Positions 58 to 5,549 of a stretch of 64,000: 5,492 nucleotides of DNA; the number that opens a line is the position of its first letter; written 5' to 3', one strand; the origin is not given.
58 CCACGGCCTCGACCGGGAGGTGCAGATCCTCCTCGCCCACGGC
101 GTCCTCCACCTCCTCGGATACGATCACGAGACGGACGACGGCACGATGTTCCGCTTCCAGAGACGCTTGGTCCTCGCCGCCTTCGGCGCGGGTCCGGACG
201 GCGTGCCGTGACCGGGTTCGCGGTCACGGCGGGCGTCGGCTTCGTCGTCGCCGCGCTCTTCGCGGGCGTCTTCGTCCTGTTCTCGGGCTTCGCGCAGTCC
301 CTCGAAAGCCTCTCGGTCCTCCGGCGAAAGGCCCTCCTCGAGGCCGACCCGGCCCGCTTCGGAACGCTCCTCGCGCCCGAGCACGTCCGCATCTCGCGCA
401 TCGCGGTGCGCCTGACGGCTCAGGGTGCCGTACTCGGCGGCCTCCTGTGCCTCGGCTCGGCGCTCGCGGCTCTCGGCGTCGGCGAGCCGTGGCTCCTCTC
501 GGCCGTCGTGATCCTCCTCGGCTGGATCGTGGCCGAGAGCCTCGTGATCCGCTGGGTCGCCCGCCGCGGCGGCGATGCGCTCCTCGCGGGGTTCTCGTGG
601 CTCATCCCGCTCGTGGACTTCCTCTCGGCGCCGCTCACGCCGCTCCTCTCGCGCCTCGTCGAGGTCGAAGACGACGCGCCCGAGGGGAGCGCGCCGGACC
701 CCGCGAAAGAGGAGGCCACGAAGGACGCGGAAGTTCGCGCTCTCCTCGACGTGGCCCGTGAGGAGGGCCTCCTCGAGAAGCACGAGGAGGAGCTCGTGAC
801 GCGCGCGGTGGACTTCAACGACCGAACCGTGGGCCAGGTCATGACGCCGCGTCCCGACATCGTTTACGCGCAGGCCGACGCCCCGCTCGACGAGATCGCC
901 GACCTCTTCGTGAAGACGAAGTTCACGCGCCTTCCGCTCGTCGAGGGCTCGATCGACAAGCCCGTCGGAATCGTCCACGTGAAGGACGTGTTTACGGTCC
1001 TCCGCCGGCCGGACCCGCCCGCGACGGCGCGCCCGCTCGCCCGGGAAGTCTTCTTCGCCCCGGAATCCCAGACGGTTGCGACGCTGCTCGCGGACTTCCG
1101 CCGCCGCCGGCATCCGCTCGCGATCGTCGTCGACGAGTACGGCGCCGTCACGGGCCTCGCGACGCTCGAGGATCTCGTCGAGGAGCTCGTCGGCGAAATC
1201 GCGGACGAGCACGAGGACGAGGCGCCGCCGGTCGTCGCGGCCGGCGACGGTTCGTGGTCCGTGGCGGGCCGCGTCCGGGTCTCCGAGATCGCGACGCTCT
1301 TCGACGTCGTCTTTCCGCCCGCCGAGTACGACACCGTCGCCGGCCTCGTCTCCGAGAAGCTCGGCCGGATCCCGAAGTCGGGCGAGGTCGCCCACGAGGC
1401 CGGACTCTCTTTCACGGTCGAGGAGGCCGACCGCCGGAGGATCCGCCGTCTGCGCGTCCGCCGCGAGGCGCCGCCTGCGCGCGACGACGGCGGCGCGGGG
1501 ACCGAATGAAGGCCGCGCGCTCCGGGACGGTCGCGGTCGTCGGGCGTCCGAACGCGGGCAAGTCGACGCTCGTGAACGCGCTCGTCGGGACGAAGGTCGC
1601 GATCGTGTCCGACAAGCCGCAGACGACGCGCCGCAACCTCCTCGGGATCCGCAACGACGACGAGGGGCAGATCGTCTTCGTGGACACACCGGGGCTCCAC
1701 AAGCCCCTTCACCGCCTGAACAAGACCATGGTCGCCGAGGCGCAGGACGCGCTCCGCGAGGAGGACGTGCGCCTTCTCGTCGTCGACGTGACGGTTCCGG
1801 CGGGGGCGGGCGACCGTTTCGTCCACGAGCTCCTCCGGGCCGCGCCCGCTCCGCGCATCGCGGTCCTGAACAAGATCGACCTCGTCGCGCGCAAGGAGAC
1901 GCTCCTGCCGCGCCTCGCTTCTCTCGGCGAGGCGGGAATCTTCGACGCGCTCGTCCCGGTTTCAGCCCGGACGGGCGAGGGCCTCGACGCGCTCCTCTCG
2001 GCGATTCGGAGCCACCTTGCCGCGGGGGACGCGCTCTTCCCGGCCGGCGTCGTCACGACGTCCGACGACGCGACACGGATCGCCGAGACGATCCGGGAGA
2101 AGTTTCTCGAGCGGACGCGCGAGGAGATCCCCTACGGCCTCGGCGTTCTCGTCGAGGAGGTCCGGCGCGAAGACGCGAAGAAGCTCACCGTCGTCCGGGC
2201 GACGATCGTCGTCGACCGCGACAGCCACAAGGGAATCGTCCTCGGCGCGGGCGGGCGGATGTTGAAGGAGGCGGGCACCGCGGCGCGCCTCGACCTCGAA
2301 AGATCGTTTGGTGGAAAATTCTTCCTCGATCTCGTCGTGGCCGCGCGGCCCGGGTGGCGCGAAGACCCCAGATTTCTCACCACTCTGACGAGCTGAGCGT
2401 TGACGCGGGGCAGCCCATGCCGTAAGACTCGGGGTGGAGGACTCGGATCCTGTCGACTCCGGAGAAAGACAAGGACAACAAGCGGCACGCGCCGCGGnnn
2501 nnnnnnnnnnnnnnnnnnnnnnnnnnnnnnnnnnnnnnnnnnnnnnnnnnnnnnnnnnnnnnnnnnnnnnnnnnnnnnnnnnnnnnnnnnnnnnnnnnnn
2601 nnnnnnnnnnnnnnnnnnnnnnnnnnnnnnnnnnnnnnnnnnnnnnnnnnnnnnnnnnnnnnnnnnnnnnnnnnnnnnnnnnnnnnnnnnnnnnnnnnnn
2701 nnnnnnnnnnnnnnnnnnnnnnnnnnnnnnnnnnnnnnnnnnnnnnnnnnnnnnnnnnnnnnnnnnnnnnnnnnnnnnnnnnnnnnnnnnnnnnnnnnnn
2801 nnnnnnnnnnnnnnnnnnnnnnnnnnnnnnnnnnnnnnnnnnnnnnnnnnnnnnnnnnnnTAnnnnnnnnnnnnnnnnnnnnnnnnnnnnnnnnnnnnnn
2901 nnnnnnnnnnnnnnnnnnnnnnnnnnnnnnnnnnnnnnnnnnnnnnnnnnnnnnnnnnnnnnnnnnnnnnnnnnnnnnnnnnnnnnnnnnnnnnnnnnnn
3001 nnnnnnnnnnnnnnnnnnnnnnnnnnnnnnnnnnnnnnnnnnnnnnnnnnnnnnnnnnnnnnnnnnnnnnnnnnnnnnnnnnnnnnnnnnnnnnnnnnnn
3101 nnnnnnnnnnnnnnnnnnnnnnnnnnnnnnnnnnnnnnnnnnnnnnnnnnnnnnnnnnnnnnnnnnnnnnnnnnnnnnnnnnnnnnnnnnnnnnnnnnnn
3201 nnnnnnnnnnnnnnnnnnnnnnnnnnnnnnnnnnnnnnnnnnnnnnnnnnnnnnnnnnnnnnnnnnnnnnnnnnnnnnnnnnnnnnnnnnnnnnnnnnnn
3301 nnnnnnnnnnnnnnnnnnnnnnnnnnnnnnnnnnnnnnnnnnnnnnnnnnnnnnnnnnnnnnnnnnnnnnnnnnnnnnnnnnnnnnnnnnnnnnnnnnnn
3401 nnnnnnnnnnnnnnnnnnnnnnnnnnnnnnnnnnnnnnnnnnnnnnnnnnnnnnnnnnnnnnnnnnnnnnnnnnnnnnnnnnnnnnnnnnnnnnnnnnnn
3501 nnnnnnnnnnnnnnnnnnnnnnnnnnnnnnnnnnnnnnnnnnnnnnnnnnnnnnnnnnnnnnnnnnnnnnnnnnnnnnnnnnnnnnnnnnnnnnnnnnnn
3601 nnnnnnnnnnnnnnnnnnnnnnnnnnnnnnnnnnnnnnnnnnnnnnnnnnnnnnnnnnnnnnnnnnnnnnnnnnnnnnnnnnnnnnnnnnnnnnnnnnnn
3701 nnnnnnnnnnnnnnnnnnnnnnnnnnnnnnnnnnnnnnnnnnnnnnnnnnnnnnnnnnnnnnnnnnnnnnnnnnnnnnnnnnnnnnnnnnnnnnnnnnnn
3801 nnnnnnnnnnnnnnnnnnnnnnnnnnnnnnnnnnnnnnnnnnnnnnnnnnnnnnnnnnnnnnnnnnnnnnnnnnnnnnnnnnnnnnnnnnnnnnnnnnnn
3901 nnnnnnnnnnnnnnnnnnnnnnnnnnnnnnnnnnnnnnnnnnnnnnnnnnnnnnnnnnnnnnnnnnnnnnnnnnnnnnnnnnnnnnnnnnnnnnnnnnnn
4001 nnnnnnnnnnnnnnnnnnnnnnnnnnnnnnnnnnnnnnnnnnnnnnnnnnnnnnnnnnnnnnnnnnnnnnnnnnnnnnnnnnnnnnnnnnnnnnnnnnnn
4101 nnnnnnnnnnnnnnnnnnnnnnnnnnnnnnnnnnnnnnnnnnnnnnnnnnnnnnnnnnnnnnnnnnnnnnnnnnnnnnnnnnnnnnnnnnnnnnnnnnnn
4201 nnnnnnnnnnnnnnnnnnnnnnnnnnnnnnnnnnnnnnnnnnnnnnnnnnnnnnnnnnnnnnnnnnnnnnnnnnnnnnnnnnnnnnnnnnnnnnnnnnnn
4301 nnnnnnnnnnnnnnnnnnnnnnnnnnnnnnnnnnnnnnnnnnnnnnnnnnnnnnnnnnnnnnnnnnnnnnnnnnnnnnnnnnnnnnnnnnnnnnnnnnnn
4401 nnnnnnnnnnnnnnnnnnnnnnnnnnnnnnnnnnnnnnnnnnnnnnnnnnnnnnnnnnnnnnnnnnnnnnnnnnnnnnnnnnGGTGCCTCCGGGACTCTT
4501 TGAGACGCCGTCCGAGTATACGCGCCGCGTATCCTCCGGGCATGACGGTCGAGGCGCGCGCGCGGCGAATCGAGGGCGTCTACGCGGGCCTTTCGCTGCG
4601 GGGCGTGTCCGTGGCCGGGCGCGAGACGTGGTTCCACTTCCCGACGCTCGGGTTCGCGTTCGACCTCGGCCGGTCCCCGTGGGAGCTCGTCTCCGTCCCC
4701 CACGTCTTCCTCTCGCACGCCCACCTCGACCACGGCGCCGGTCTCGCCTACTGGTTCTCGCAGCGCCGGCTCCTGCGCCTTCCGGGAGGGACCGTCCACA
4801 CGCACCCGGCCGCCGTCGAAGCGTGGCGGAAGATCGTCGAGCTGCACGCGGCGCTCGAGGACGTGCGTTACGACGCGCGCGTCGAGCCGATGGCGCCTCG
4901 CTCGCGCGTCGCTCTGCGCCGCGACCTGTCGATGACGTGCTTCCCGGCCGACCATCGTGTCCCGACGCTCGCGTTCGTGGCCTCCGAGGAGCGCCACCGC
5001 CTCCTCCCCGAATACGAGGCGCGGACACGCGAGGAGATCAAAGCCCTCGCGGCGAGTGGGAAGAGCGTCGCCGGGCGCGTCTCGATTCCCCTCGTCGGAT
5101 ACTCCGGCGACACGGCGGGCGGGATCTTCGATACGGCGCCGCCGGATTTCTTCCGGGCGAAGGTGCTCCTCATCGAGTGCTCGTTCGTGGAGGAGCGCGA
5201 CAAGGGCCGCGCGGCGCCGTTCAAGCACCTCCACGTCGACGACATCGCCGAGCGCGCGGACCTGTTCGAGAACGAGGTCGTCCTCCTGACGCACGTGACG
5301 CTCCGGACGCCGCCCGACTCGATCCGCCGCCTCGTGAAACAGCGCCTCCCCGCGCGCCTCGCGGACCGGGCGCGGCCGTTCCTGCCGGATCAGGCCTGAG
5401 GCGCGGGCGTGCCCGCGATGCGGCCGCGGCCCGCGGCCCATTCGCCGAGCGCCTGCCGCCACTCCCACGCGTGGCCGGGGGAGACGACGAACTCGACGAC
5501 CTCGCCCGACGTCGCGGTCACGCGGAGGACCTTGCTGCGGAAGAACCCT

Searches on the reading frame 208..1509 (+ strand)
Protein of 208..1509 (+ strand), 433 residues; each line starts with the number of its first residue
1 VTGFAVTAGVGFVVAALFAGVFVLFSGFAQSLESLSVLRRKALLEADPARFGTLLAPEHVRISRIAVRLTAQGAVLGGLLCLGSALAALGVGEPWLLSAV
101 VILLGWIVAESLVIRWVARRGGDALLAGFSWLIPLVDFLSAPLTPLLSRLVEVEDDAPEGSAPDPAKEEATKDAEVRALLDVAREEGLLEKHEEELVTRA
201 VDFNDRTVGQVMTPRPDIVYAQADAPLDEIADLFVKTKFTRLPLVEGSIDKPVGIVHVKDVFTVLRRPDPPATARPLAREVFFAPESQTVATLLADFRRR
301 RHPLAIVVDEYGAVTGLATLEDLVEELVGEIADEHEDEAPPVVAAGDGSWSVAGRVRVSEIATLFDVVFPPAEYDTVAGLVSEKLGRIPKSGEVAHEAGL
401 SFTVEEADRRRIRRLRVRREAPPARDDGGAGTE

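Call 43: search_protein_families(library=pfam, proteins=[window:208-1509:+], max_evalue=0.0001)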
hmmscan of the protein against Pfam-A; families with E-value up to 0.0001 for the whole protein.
window:208-1509:+ (433 aa): 2 families
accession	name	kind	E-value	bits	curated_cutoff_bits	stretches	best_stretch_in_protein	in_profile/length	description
PF03471.22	CorC_HlyC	-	4.8e-22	78.2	27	1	345-420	3-80/81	Transporter associated domain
PF00571.33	CBS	-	4.1e-18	65.9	24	2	208-265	1-55/57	CBS domain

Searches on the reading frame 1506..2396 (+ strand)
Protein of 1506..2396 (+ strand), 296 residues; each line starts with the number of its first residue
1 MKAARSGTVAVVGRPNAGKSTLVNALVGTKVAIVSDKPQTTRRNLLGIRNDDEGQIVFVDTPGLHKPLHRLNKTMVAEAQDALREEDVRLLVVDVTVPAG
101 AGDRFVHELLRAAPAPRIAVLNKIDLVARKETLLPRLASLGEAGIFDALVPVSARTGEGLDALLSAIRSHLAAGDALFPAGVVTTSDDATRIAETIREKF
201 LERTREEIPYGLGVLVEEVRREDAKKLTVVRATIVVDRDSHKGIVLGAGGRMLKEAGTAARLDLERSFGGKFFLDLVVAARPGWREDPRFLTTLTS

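Call 43: search_protein_families(library=pfam, proteins=[window:1506-2396:+], max_evalue=0.0001)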
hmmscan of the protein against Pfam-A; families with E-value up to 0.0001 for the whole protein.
window:1506-2396:+ (296 aa): 7 families
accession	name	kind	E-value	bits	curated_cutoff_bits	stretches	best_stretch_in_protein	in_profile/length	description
PF01926.29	MMR_HSR1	-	2.1e-25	89.5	21.9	1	8-123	1-113/113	50S ribosome-binding GTPase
PF07650.23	KH_2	-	9.4e-12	45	22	1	208-284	2-77/78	KH domain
PF02421.24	FeoB_N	-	1.6e-11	44.4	27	1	8-167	2-156/156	Ferrous iron transport protein B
PF00350.29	Dynamin_N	-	2.9e-11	44.1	27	1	9-42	1-34/168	Dynamin family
PF00009.33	GTP_EFTU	-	2.7e-10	40.6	26.5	1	55-171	70-186/188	Elongation factor Tu GTP binding domain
PF03193.22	RsgA_GTPase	-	3.9e-08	33.8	30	0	5-66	105-170/174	RsgA GTPase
PF04548.22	AIG1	-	1.4e-05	24.9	27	1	8-95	2-93/212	AIG1 family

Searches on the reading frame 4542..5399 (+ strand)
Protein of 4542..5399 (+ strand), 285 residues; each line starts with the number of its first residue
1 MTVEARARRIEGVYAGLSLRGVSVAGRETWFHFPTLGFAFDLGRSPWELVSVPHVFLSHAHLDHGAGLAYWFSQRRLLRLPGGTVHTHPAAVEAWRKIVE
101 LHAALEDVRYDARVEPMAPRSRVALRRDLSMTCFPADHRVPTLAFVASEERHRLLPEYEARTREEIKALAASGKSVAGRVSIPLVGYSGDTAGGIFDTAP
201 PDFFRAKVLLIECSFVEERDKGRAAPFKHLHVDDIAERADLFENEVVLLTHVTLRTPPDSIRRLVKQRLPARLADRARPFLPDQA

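Call 43: search_protein_families(library=pfam, proteins=[window:4542-5399:+], max_evalue=0.0001)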
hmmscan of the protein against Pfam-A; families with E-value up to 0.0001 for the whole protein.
window:4542-5399:+ (285 aa): 1 family
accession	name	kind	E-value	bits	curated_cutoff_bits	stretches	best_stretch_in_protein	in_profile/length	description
PF12706.13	Lactamase_B_2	-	1.3e-09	38.4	27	1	48-251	27-199/200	Beta-lactamase superfamily domain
